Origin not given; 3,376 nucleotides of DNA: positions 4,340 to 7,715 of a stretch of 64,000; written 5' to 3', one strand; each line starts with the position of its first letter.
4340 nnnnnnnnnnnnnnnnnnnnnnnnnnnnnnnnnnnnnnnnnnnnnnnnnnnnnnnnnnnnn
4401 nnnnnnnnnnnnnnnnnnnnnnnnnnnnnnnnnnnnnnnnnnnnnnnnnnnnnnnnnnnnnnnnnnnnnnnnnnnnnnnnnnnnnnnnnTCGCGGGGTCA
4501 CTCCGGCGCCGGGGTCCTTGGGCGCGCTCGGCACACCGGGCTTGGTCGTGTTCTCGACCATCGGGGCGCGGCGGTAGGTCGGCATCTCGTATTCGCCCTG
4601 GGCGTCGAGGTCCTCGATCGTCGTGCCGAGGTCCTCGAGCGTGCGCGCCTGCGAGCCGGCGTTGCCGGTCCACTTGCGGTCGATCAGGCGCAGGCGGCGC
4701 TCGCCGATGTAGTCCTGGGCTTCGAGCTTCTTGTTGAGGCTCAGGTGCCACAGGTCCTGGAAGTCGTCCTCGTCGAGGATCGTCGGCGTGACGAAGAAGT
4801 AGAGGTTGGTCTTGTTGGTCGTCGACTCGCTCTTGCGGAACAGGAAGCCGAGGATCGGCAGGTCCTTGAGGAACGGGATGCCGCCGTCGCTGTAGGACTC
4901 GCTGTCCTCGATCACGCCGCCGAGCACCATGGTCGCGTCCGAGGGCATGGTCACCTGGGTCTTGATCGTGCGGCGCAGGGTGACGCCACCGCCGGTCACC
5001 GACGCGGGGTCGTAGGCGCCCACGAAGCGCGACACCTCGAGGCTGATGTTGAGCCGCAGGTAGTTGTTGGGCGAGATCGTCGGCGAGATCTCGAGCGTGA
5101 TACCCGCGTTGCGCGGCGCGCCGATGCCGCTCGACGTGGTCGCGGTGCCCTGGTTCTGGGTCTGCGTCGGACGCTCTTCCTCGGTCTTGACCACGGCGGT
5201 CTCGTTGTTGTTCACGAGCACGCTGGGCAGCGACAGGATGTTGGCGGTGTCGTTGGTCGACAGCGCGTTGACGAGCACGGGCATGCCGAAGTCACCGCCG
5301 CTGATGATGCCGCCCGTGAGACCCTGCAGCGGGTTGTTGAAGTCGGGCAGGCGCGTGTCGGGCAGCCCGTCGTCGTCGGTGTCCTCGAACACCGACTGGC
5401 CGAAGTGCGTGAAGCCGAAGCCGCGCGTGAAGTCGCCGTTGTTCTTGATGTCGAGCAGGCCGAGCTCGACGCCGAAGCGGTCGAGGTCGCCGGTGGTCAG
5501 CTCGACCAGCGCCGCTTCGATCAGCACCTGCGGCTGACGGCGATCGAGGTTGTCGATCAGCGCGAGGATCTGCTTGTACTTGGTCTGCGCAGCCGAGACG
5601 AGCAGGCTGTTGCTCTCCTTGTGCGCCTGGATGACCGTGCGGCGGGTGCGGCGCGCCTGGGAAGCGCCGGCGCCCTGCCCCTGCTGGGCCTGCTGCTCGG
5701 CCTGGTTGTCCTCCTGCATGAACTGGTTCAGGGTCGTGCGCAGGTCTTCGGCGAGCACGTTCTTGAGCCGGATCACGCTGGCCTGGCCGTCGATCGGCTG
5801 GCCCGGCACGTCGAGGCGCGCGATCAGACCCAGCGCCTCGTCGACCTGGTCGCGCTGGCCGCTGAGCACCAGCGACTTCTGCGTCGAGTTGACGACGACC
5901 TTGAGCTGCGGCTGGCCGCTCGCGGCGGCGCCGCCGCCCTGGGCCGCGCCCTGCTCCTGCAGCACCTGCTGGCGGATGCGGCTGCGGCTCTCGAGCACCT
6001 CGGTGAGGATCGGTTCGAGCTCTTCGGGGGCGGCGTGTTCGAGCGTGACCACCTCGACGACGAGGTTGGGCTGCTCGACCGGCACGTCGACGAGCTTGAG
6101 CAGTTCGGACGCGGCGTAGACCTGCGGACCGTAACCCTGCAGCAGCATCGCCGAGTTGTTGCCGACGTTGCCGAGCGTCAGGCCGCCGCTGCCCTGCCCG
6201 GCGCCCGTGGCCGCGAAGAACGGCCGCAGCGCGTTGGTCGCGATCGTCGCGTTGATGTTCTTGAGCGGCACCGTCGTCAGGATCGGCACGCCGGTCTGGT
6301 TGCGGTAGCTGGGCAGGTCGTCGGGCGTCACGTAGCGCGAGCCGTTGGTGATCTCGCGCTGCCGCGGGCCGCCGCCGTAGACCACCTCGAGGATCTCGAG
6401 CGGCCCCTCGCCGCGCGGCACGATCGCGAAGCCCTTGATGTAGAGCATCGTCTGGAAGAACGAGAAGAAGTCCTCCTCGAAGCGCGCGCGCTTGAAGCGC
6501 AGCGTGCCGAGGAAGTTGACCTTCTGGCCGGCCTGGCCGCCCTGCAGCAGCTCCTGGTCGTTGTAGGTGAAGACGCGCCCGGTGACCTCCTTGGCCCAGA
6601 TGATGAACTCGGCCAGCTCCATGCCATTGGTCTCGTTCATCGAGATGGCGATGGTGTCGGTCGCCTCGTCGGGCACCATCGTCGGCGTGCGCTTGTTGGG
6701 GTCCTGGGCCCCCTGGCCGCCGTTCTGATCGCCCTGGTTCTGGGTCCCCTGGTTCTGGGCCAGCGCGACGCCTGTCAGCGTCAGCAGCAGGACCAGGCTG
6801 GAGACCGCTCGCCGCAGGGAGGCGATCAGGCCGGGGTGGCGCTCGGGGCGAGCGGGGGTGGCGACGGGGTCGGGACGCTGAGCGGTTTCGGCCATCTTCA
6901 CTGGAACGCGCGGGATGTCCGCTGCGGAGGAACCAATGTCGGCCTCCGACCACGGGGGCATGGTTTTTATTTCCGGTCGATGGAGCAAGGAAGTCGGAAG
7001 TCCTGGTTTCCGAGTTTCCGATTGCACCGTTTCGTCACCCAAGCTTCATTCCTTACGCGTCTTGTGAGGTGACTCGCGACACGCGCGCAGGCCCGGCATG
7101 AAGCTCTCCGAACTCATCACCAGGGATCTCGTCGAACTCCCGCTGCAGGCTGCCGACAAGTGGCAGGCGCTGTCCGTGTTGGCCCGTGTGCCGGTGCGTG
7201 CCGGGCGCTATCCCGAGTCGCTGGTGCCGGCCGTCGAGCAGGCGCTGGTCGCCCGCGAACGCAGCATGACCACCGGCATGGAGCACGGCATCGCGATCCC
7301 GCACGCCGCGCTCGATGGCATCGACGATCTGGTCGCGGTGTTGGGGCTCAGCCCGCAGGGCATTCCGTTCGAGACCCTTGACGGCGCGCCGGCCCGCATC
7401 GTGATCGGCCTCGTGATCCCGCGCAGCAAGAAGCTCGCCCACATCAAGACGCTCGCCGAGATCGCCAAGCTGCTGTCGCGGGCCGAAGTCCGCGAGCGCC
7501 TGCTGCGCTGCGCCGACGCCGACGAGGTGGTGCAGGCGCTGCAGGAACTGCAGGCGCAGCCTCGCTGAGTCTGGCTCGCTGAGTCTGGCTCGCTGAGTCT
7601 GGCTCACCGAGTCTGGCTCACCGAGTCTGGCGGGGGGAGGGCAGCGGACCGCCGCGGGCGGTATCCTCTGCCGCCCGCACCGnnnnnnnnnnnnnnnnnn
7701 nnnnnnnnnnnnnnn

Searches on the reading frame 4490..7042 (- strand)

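Call 11: search_protein_families(library=pfam, proteins=[window:4490-7042:-], max_evalue=0.001)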
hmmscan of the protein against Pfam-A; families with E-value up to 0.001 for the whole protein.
window:4490-7042:- (851 aa): 2 families
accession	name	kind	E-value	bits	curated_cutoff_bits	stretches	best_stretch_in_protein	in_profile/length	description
PF00263.26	Secretin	-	2.1e-38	132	27.5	1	593-756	1-168/169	Bacterial type II and III secretion system protein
PF03958.22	Secretin_N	-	2.7e-27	95.2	28.2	2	423-505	3-69/69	Bacterial type II/III secretion system short domain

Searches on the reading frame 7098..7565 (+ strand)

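Call 11: search_protein_families(library=pfam, proteins=[window:7098-7565:+], max_evalue=0.001)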
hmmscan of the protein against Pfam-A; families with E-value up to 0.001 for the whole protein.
window:7098-7565:+ (156 aa): 1 family
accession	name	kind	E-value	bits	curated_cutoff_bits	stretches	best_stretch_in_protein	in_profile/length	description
PF00359.27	PTS_EIIA_2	-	2.2e-26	93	27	1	6-150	2-143/144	Phosphoenolpyruvate-dependent sugar phosphotransferase system, EIIA 2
